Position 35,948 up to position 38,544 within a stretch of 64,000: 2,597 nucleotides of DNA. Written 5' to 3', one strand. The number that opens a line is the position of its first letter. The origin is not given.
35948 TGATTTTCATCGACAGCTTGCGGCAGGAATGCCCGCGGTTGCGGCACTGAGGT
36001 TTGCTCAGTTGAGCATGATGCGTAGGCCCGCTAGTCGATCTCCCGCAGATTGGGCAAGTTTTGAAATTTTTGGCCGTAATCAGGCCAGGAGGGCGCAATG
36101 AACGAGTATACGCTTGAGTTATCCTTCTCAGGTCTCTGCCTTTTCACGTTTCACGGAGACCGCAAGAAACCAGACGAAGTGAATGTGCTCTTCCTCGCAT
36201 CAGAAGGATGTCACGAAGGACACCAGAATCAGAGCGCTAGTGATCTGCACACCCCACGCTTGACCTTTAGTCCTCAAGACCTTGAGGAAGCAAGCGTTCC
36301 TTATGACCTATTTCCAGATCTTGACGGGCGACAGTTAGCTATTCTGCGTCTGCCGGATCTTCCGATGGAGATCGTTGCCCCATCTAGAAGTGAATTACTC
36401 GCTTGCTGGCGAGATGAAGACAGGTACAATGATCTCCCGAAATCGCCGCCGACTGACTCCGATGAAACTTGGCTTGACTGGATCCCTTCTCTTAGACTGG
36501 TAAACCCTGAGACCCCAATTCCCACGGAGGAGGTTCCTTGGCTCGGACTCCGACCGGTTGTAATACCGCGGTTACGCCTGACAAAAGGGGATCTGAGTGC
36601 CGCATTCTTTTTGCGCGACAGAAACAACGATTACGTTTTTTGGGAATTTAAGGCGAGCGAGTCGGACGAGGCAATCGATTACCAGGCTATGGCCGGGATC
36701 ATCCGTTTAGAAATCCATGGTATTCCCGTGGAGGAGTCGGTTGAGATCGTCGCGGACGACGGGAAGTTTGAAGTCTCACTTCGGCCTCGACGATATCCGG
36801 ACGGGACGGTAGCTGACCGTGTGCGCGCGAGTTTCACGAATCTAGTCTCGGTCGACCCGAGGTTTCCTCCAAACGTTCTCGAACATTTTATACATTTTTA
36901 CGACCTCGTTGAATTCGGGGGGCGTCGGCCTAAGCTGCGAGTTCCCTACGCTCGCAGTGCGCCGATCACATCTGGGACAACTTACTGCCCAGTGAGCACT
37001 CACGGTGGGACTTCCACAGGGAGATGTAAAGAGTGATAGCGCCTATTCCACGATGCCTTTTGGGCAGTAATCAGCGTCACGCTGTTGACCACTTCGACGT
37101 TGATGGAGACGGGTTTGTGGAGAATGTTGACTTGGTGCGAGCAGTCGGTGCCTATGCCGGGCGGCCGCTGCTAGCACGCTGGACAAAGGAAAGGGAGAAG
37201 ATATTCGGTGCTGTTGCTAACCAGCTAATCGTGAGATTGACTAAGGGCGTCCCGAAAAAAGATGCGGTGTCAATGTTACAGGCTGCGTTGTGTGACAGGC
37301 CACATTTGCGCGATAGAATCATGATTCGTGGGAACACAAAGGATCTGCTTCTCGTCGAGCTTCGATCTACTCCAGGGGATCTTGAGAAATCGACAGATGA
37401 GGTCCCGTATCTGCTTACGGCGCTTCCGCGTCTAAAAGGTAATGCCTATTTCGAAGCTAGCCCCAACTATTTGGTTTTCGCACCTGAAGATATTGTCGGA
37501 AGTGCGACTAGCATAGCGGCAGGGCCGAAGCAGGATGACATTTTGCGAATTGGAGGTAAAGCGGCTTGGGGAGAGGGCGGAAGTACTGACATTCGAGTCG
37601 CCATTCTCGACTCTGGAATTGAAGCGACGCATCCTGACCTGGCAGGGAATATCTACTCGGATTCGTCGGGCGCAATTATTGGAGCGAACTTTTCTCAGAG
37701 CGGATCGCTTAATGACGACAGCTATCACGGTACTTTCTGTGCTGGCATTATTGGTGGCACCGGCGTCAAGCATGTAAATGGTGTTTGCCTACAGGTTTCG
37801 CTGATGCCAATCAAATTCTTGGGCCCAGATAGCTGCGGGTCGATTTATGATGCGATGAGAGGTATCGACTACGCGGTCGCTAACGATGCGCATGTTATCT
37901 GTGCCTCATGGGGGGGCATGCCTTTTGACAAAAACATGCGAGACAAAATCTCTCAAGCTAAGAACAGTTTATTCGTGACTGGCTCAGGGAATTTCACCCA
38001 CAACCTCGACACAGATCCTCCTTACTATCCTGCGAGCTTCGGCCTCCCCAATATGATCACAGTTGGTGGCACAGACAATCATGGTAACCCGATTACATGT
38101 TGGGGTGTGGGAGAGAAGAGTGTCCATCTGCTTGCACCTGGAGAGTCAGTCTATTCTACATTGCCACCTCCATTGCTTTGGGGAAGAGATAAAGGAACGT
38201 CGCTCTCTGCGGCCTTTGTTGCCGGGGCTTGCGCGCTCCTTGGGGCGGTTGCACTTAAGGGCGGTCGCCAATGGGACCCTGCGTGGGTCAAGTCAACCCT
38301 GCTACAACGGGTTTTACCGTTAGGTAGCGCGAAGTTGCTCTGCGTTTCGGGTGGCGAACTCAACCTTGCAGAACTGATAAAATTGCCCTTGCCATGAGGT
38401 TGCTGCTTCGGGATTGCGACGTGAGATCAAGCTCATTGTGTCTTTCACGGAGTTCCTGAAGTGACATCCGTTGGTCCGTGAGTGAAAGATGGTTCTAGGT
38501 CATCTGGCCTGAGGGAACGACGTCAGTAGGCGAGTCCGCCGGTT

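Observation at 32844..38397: Low-GC, overlap-coupled TPR-CHAT / orphan / cytoplasmic subtilase operon: candidate undescribed protease-cascade conflict system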

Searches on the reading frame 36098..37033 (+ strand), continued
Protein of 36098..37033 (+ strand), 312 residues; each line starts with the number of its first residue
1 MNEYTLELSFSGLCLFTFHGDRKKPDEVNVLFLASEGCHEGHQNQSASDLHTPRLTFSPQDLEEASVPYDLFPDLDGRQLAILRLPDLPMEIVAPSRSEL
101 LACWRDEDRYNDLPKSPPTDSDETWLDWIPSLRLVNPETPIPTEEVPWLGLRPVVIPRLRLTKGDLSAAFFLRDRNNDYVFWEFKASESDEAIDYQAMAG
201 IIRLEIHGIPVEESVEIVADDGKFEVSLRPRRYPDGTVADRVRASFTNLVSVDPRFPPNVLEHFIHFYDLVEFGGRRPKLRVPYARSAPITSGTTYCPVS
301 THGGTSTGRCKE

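Call 60: search_protein_families(library=pfam, proteins=[L018:6728-9364:+, L018:9310-11346:+, L019:3542-4498:-, L019:10413-11945:-, L022:4053-4739:+, L022:10894-12480:-, L023:3362-4504:-, L023:9852-11681:-, L016:133-1239:+], max_evalue=0.001)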
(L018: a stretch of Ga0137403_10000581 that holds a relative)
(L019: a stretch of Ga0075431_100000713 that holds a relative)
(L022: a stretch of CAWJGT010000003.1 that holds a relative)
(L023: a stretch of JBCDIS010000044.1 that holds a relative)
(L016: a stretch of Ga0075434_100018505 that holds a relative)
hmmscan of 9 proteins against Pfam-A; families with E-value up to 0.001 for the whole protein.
L018:6728-9364:+ (879 aa): 2 families
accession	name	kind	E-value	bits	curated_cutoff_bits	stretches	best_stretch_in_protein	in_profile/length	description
PF22422.2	MGH1-like_GH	-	4e-22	79.7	27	2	418-523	1-112/356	Mannosylglycerate hydrolase MGH1-like glycoside hydrolase domain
PF03200.22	Glyco_hydro_63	-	2.5e-07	30.3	22.4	1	695-782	364-432/492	Glycosyl hydrolase family 63 C-terminal domain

L018:9310-11346:+ (679 aa): 4 families
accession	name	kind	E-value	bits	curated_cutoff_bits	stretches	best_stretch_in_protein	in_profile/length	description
PF06202.20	GDE_C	-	4.9e-119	398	21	1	303-670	2-367/367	Amylo-alpha-1,6-glucosidase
PF12439.13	GDE_N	-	1.9e-73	247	27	1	42-256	2-216/219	Glycogen debranching enzyme N terminal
PF22422.2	MGH1-like_GH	-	4e-15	56.7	27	1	359-650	30-343/356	Mannosylglycerate hydrolase MGH1-like glycoside hydrolase domain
PF17389.8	Bac_rhamnosid6H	-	0.00079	19.2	24.5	0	333-528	44-224/339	Bacterial alpha-L-rhamnosidase 6 hairpin glycosidase domain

L019:3542-4498:- (319 aa): 2 families
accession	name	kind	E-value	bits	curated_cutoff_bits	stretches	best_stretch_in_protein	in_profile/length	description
PF03462.23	PCRF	-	1.8e-47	162.1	24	1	3-163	29-194/194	PCRF domain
PF00472.26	RF-1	-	5.4e-47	159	35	1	171-281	1-116/116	RF-1 domain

L019:10413-11945:- (511 aa): 2 families
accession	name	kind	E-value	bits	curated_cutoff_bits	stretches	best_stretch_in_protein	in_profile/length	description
PF20154.4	LNT_N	-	1e-29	104.2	27.1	1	36-193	2-158/159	Apolipoprotein N-acyltransferase N-terminal domain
PF00795.27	CN_hydrolase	-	3.5e-23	82.7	23.2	1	256-474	15-244/256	Carbon-nitrogen hydrolase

L022:4053-4739:+ (229 aa): 3 families
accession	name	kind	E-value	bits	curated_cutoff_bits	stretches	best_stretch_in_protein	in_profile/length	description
PF00903.31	Glyoxalase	-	7.5e-10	39.7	20.6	1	116-216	7-119/121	Glyoxalase/Bleomycin resistance protein/Dioxygenase superfamily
PF18029.7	Glyoxalase_6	-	0.00014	22.9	23.6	1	115-218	3-105/106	Glyoxalase-like domain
PF19581.5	Glyoxalase_7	-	0.00062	20.2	23.6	1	115-218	19-126/133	Glyoxalase superfamily protein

L022:10894-12480:- (529 aa): 0 families

L023:3362-4504:- (381 aa): 2 families
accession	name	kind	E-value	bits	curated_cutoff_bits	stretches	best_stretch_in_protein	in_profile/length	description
PF25819.1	Nal1_C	-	5.5e-18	65.5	26.1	1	124-378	8-264/268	Nal1 C-terminal domain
PF25608.1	NAL1_N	-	3.8e-17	62.3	27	1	4-80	2-80/80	NARROW LEAF 1 N-terminal domain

L023:9852-11681:- (610 aa): 3 families
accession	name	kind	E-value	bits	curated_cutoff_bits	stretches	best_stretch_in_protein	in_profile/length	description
PF03796.21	DnaB_C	-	1.3e-61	208.7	27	1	354-607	1-254/255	DnaB-like helicase C terminal domain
PF00772.26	DnaB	-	1.4e-24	86.5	23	1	165-266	2-103/103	DnaB-like helicase N terminal domain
PF13481.12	AAA_25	-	9.4e-14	51.9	27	1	369-534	29-193/195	AAA domain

L016:133-1239:+ (369 aa): 1 family
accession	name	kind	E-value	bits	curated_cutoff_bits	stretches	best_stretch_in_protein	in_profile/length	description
PF01939.22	NucS_C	-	1.2e-07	32.1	24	1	27-92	2-66/124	Endonuclease NucS C-terminal domain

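Call 61: find_encoding_contigs(protein=P0026, flank=8000, max_places=2)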
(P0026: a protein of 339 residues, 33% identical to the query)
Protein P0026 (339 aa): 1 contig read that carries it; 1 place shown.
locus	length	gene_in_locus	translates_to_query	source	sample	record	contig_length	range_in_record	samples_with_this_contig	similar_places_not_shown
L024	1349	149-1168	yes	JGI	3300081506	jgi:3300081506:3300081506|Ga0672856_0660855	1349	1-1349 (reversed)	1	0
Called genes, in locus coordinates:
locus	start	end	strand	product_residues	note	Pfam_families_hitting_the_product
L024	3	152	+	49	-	?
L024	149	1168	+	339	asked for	-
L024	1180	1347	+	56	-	?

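Call 62: find_encoding_contigs(protein=P0024, flank=8000, max_places=2)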
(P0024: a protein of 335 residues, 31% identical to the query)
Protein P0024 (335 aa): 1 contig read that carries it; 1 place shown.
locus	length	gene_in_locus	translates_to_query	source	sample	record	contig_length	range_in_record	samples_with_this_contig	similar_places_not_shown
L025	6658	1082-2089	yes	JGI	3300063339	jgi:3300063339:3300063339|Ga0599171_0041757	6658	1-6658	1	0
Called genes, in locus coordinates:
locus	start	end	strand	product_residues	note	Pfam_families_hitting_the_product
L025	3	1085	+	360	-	?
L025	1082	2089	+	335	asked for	-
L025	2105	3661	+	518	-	PF00082:Peptidase_S8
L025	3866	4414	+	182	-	-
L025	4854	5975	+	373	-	PF13356:Arm-DNA-bind_3, PF22022:Phage_int_M, PF00589:Phage_integrase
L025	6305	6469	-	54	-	PF18563:TubC_N (weak)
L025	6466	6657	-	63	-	?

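Call 71: fold_search(model_id=the predicted structure, library=viral)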
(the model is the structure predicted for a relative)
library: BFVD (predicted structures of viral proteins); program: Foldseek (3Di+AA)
matches with E <= 10: 533; with E <= 0.001: 0
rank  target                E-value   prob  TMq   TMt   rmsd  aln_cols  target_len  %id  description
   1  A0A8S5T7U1            1.2e-02  0.04  0.08  0.05  23.8       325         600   10  Tyrosine phosphatase family protein [Siphoviridae sp. ctAsH36]
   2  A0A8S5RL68            4.3e-02  0.03  0.07  0.07  21.9       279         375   10  Ig-like domain protein [virus sp. ctEQ64]
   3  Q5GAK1                1.0e-01  0.04  0.09  0.08  19.0       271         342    7  Ig-like domain-containing protein [Grouper iridovirus]
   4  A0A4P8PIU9            1.2e-01  0.02  0.08  0.07  24.3       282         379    6  ORF25 [White sturgeon adenovirus 1]
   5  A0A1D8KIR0            1.6e-01  0.01  0.07  0.03  23.5       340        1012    8  Baseplate hub + tail lysozyme [Synechococcus phage S-CAM3]
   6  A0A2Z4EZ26            2.3e-01  0.03  0.10  0.07  23.0       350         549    5  (no name in the UniProt tables at hand)
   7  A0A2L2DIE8            2.8e-01  0.10  0.10  0.07  10.0        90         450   12  BTB POZ domain-containing [Acanthamoeba polyphaga mimivirus]
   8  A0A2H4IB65            2.8e-01  0.06  0.08  0.10  19.3       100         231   11  Uncharacterized protein [Erwinia phage vB_EamM_Y3]
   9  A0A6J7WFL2            3.1e-01  0.01  0.06  0.03  41.2       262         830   11  Tip attachment protein J [uncultured Caudovirales phage]
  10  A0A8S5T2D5            3.5e-01  0.03  0.08  0.03  19.1       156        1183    8  Uncharacterized protein [Myoviridae sp. ctqfO1]
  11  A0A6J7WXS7            3.5e-01  0.02  0.05  0.09  22.2        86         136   12  Uncharacterized protein [uncultured Caudovirales phage]
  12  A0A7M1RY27            3.5e-01  0.01  0.08  0.04  42.5       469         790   10  Bacterial repeat domain-containing protein [uncultured phage cr273_1]
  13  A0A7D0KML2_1          4.1e-01  0.01  0.08  0.03  25.1       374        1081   10  (no name in the UniProt tables at hand)
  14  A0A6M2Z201            4.9e-01  0.03  0.07  0.09  16.7        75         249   15  (no name in the UniProt tables at hand)
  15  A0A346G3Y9            4.9e-01  0.03  0.06  0.12  21.4       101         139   13  (no name in the UniProt tables at hand)
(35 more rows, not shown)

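Call 73: search_solved_structures(query=A1, max_evalue=1)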
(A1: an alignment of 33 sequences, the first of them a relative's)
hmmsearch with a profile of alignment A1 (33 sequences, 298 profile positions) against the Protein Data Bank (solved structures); distinct sequences matched with E-value up to 1: 0.

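Call 77: search_protein_families(library=pfam, proteins=[L004:8520-9359:+, L023:11890-13020:-, L019:2835-3500:+, L006:7626-8084:-, L025:3866-4411:+], max_evalue=0.05)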
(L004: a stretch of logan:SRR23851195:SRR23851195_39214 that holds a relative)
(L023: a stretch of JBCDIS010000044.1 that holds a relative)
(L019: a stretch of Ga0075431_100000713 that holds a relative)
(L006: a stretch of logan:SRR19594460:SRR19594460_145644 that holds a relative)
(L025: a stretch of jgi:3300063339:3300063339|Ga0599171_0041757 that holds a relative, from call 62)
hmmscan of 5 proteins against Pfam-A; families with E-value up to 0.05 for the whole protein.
L004:8520-9359:+ (280 aa): 2 families
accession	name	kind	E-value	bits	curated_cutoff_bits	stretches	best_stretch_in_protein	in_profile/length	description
PF12060.13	DUF3541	-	0.0081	15.5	28.2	1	188-237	91-139/330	Domain of unknown function (DUF3541)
PF04519.19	Bactofilin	-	0.0085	16.8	27.9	1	20-116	8-97/98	Polymer-forming cytoskeletal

L023:11890-13020:- (377 aa): 0 families

L019:2835-3500:+ (222 aa): 1 family
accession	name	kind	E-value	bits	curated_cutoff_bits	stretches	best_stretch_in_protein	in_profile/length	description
PF13924.12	Lipocalin_5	-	2.1e-23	83.2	25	1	86-220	1-141/142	Lipocalin-like domain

L006:7626-8084:- (153 aa): 0 families

L025:3866-4411:+ (182 aa): 25 families
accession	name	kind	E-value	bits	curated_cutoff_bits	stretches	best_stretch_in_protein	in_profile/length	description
PF00392.27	GntR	-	9.3e-05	22.5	27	1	8-37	11-43/64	Bacterial regulatory proteins, gntR family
PF02796.21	HTH_7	-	0.00012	22.6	23.8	1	17-39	20-42/45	Helix-turn-helix domain of resolvase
PF08281.18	Sigma70_r4_2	-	0.00018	21.5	25.7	1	16-39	24-47/54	Sigma-70, region 4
PF13384.12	HTH_23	-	0.0004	20.6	24.6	1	17-38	16-37/50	Homeodomain-like domain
PF13542.12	HTH_Tnp_ISL3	-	0.00043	20.1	27.4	1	16-36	25-44/51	Helix-turn-helix domain of transposase family ISL3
PF13556.12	HTH_30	-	0.00058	20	27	1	15-36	9-30/59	PucR C-terminal helix-turn-helix domain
PF00196.25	GerE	-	0.0011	19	23.5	1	14-38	13-37/57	Bacterial regulatory proteins, luxR family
PF13551.12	HTH_29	-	0.0022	18.5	28.1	1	16-39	9-33/64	Winged helix-turn helix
PF06322.17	Phage_NinH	-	0.0022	18.3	29.8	1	23-39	21-37/60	Phage NinH protein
PF08279.18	HTH_11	-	0.0025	18.1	25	0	25-39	22-36/55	HTH domain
PF16509.11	KORA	-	0.0027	18.3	26.7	1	10-37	22-49/84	TrfB plasmid transcriptional repressor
PF13309.12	HTH_22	-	0.0034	17.8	29.6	1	20-39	43-62/63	HTH domain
PF01498.24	HTH_Tnp_Tc3_2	-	0.0046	17.7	31.5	0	78-108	11-41/72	Transposase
PF13518.12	HTH_28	-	0.0088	16.6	25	0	15-37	10-31/52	Helix-turn-helix domain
PF18024.7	HTH_50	-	0.0088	16.2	27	1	19-35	24-40/50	Helix-turn-helix domain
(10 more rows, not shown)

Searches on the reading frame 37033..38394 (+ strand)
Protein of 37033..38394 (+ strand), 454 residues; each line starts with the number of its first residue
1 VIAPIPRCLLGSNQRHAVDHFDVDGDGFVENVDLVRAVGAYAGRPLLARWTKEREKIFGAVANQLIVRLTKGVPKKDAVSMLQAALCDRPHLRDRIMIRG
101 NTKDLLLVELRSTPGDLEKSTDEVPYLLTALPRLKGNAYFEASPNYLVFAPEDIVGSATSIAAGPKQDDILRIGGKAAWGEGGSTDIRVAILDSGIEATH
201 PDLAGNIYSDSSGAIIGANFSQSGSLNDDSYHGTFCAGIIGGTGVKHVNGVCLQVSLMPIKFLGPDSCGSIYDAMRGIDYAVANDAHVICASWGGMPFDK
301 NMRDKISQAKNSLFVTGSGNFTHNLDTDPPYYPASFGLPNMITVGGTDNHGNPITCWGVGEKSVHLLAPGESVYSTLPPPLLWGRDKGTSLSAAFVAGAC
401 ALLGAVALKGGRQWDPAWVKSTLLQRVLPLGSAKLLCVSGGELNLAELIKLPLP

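Call 7: search_protein_families(library=pfam, proteins=[window:37033-38394:+], max_evalue=0.1)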
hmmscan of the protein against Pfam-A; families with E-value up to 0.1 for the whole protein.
window:37033-38394:+ (454 aa): 2 families
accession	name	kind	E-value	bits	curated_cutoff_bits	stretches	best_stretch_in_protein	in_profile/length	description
PF00082.27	Peptidase_S8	-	2.7e-36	125.8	21.8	1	186-426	3-272/288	Subtilase family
PF00036.39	EF-hand_1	-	0.04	13.9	25.4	1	18-38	6-26/29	EF hand domain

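Call 8: search_protein_families(library=padloc, proteins=[window:37033-38394:+], max_evalue=0.1)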
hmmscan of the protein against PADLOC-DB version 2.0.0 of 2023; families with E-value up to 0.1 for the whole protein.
window:37033-38394:+ (454 aa): 3 families
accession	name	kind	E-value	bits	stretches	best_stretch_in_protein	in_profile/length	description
PDLC03014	subtilase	-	2.9e-19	67.8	1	168-426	156-374/391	-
PDLC02198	IetS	-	0.00035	16.6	1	188-240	255-301/795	-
PDLC02197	IetS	-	0.072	9.3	0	188-322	260-397/749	-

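Call 9: search_protein_families(library=ncbifam, proteins=[window:37033-38394:+], max_evalue=0.1)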
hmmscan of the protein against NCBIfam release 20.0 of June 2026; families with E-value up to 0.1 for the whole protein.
window:37033-38394:+ (454 aa): 5 families
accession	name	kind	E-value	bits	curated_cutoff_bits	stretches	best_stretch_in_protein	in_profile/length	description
TIGR03921.1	T7SS_mycosin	equivalog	1.9e-24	86.5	278.75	1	181-403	9-243/353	type VII secretion-associated serine protease mycosin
TIGR03895.1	protease_PatA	subfamily_domain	5.8e-13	48.4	421.05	1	232-431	1-204/606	PatA/PatG family cyanobactin maturation protease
NF051851.1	AtpSerPepEprS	equivalog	0.00028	19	1700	1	185-243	67-129/988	autotransporter serine peptidase EprS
NF049966.1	QH_SP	equivalog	0.00039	19.8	165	1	188-403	1-191/219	subtilisin-like serine protease QhpE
NF033595.1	denti_PrtP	equivalog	0.0046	15.6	300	0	183-252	188-269/606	dentilisin complex serine proteinase subunit PrtP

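Call 74: search_solved_structures(query=A4, max_evalue=1e-10)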
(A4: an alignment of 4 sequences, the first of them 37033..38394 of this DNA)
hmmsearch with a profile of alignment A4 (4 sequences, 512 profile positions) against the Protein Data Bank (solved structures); distinct sequences matched with E-value up to 1e-10: 155 (the best 60 are shown).
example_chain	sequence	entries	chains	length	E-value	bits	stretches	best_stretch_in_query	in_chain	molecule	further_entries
1ak9_A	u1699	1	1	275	2.5e-31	112.1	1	205-484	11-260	SUBTILISIN 8321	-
1aqn_A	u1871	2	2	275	3.4e-31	111.6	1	205-484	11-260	SUBTILISIN 8324 | SUBTILISIN BPN'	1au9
1s01_A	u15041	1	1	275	1.1e-30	110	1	209-484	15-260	Subtilisin BPN'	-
4z2a_A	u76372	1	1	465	1.4e-30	109.7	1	191-480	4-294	Furin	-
1a2q_A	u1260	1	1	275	1.4e-30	109.6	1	205-484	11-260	SUBTILISIN BPN'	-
7lcu_A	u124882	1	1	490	1.4e-30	109.6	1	191-480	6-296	Furin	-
1p8j_A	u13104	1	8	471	1.8e-30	109.3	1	191-480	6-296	Furin precursor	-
1s02_A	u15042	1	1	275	1.9e-30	109.2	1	209-484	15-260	SUBTILISIN BPN'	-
2sni_E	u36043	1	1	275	1.9e-30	109.2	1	209-484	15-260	SUBTILISIN NOVO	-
1sbi_A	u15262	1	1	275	1.9e-30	109.1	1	209-484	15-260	SUBTILISIN 8397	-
1sbn_E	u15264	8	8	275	2.4e-30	108.9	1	209-484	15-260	SUBTILISIN NOVO BPN' | SUBTILISIN BPN'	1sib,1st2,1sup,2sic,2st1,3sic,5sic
1sbh_A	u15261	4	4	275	2.6e-30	108.7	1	209-484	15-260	SUBTILISIN 8397+1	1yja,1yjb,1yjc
1suc_A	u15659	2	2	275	3.1e-30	108.5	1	209-484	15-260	SUBTILISIN BPN' CRB-S3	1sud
6yd3_A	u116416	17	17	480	3.3e-30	108.4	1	191-480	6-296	Furin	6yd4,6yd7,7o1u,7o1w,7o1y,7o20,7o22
4omc_A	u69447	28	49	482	3.4e-30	108.4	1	191-480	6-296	Furin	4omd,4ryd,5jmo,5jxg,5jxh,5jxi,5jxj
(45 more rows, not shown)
